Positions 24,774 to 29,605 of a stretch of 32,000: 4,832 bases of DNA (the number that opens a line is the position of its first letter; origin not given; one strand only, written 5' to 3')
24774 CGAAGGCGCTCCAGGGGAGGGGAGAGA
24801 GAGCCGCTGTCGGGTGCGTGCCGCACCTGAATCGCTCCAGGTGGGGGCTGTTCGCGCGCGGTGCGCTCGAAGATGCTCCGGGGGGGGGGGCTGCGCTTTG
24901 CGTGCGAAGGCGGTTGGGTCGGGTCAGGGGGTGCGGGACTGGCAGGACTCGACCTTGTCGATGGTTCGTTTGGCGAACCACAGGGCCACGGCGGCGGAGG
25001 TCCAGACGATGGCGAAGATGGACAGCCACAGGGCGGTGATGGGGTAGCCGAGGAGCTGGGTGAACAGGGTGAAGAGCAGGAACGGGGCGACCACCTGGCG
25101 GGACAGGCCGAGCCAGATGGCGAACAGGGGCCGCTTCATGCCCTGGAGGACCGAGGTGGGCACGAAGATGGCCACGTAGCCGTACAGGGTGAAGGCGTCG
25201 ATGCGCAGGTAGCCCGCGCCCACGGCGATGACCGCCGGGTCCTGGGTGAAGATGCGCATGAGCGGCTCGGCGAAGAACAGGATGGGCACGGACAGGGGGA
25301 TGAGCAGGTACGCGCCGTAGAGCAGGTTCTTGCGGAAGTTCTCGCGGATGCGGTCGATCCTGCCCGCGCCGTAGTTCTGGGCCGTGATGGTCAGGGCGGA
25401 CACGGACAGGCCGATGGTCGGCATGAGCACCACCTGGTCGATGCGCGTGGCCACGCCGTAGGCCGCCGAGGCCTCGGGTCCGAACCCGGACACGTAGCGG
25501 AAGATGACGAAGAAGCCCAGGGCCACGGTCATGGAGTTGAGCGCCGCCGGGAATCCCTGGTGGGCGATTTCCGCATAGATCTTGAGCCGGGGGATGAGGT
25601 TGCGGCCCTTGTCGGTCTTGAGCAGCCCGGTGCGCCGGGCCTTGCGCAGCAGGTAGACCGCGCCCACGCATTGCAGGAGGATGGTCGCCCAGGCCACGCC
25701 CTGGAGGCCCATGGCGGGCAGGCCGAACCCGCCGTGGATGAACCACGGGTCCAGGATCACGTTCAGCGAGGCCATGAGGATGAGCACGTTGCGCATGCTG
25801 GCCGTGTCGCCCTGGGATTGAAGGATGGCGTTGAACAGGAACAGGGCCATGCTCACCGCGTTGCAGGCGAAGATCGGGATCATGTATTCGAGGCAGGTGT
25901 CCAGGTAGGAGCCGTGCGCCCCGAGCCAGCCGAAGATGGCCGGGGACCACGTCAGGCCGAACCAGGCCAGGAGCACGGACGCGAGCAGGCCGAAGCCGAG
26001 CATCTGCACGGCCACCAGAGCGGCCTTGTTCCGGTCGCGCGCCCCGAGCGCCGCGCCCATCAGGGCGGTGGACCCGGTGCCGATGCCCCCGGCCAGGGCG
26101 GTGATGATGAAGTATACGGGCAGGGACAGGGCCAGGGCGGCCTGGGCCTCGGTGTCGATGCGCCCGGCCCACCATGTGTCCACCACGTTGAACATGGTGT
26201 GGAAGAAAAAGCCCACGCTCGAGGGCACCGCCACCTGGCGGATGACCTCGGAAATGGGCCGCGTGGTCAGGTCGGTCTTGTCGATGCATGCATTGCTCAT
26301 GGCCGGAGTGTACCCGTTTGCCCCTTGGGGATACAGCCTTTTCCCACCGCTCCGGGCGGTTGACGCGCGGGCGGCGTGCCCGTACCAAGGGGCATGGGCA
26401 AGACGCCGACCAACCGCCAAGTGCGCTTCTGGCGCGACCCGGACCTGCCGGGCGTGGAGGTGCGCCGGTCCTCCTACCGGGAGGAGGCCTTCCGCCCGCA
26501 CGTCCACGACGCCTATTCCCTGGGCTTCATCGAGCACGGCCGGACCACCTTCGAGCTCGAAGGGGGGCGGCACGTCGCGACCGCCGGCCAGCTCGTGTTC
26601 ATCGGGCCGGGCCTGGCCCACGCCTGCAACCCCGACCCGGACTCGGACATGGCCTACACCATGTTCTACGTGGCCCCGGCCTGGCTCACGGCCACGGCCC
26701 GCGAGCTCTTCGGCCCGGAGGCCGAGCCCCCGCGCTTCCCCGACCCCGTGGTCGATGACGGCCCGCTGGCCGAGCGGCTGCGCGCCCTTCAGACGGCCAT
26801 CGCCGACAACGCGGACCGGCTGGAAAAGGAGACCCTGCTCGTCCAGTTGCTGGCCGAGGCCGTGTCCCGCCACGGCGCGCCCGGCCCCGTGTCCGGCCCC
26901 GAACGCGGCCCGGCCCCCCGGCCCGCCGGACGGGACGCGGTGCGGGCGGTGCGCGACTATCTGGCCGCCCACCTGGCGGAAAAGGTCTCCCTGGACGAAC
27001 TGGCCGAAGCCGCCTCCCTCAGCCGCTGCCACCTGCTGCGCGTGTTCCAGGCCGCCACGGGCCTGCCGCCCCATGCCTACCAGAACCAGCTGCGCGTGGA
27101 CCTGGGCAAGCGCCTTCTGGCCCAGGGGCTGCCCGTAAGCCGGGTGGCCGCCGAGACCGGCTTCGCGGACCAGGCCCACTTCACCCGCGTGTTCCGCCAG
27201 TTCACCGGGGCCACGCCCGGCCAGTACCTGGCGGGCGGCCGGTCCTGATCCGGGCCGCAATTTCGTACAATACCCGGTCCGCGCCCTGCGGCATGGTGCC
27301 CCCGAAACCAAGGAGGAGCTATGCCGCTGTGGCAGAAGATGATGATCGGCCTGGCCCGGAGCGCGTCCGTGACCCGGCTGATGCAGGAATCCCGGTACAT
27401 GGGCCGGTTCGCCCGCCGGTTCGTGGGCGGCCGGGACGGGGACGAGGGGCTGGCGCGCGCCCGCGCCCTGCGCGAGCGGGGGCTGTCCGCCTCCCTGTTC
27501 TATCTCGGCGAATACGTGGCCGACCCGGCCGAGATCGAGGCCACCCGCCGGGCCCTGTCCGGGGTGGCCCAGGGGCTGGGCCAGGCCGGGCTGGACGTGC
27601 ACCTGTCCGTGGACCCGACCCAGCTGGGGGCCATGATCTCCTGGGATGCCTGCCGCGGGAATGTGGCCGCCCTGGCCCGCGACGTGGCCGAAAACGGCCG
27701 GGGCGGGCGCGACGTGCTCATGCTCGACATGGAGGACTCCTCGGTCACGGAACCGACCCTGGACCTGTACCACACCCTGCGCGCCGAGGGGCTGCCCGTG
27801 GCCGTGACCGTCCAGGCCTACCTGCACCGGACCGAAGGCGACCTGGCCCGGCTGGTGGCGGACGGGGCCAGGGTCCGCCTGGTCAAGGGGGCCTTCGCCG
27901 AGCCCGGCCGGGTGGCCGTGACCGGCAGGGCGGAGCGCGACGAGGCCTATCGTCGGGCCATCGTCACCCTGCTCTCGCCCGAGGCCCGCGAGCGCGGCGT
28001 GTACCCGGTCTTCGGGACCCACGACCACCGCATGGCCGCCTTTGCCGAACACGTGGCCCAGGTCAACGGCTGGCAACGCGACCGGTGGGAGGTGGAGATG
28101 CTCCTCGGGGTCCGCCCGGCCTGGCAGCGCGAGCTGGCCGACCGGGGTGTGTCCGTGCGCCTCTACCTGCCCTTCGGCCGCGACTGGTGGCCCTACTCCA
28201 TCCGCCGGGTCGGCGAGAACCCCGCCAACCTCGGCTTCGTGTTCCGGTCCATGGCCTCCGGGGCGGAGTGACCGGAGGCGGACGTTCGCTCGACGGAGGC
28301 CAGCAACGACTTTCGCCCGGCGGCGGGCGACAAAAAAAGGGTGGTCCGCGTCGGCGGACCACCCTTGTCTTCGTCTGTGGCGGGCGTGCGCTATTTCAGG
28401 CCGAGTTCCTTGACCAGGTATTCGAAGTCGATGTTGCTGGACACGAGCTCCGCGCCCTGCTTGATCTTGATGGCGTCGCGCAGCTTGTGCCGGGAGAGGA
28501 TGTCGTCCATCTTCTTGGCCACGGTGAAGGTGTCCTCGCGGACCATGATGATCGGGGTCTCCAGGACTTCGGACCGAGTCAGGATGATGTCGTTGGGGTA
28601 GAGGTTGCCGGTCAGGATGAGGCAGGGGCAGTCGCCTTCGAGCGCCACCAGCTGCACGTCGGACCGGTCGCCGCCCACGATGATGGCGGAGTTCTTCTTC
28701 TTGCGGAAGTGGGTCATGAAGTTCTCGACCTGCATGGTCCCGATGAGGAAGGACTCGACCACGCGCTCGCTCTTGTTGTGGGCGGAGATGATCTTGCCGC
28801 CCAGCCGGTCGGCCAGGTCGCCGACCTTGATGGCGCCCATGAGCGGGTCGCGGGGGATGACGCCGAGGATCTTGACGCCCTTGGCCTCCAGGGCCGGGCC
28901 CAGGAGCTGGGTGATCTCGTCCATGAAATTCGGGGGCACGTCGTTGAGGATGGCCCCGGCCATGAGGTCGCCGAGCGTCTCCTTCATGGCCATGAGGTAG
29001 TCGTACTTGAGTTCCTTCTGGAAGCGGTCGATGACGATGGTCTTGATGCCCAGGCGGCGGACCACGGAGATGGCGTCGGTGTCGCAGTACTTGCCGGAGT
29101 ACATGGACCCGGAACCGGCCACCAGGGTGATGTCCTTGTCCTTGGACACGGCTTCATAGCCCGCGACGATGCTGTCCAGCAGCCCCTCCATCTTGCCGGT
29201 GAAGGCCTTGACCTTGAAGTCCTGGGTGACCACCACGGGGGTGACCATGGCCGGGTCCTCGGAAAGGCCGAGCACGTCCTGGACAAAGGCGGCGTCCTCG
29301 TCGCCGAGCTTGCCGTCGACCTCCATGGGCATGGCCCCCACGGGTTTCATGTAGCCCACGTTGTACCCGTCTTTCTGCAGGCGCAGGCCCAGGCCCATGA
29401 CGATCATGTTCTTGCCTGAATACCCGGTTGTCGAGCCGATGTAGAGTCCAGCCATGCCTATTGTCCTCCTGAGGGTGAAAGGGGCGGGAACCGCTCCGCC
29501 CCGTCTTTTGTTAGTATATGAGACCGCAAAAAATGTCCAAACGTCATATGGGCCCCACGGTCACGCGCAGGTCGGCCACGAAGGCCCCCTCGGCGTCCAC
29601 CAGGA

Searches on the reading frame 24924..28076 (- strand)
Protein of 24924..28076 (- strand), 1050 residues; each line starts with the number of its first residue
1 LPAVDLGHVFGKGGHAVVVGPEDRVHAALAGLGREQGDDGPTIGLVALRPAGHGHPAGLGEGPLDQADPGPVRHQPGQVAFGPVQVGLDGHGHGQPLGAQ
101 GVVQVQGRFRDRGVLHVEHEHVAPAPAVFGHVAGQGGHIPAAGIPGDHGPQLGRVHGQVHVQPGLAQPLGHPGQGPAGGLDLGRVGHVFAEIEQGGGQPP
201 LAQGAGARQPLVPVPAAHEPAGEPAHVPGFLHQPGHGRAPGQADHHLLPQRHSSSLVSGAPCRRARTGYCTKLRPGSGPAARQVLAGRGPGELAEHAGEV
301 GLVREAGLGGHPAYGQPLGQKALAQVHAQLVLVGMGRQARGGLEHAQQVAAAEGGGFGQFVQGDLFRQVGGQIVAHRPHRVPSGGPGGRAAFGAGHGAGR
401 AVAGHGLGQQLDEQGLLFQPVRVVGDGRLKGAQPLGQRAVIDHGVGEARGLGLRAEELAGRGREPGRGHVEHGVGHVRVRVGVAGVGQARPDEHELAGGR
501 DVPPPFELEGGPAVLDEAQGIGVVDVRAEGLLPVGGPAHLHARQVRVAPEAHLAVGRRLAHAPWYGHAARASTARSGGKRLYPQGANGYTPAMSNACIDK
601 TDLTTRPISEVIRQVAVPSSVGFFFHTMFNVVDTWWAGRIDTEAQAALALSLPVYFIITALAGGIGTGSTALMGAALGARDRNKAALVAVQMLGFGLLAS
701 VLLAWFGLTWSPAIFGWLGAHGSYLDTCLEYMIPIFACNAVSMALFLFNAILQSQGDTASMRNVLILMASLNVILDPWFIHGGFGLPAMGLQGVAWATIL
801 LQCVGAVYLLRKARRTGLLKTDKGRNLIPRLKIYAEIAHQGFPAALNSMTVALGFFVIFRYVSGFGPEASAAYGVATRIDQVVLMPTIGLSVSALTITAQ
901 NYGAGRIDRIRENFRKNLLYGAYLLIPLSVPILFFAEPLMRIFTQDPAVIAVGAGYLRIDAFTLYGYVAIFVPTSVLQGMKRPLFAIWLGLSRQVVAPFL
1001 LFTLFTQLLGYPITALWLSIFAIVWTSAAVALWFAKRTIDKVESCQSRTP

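Call 64: search_protein_families(library=pfam, proteins=[window:24924-28076:-], max_evalue=0.001)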
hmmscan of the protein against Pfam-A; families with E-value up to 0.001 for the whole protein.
window:24924-28076:- (1050 aa): 1 family
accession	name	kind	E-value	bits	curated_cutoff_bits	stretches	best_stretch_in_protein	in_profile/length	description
PF01554.23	MatE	-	4.5e-48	163.4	24.9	2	843-995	1-153/161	MatE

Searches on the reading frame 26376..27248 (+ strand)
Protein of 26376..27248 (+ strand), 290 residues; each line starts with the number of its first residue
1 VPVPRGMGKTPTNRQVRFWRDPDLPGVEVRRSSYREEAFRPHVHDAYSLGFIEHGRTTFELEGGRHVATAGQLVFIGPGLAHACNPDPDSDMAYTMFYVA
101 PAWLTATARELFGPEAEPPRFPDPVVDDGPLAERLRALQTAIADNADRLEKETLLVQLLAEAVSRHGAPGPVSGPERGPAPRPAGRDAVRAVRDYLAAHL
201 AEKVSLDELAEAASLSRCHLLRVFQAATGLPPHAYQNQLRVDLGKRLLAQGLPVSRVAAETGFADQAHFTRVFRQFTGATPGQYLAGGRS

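Call 64: search_protein_families(library=pfam, proteins=[window:26376-27248:+], max_evalue=0.001)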
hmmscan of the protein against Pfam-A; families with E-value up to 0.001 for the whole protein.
window:26376-27248:+ (290 aa): 4 families
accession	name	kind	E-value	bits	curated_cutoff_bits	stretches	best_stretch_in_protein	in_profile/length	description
PF02311.25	AraC_binding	-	1.5e-26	93.2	21.1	1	25-159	2-135/135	AraC-like ligand binding domain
PF12833.13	HTH_18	-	8.8e-23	80.9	33.6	1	209-285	1-78/80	Helix-turn-helix domain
PF00165.29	HTH_AraC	-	1.3e-16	60.7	26.6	2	249-285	6-41/42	Bacterial regulatory helix-turn-helix proteins, AraC family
PF07883.17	Cupin_2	-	1e-05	25.6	27.2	1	38-86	10-59/70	Cupin domain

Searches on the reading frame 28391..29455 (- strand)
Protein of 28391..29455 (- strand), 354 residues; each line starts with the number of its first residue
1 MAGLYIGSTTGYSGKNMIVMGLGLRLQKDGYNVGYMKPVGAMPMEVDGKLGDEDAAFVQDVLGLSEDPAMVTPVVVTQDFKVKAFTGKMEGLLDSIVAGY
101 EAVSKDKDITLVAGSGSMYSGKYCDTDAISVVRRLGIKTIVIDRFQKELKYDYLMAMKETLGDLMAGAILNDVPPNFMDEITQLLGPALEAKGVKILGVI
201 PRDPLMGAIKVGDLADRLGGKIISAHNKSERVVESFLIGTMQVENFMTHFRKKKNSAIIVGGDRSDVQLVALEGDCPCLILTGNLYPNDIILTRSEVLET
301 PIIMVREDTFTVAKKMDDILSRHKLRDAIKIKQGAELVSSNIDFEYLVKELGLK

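Call 64: search_protein_families(library=pfam, proteins=[window:28391-29455:-], max_evalue=0.001)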
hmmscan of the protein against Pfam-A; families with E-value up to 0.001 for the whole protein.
window:28391-29455:- (354 aa): 3 families
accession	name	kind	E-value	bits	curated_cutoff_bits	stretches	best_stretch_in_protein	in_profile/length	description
PF07085.17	DRTGG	-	4.6e-29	100.8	25.2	1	213-317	1-103/105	DRTGG domain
PF13500.12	AAA_26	-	6.9e-15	55.9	27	1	3-207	2-195/198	AAA domain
PF01656.29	CbiA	-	0.00026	21.4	25.4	1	6-204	3-113/125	CobQ/CobB/MinD/ParA nucleotide binding domain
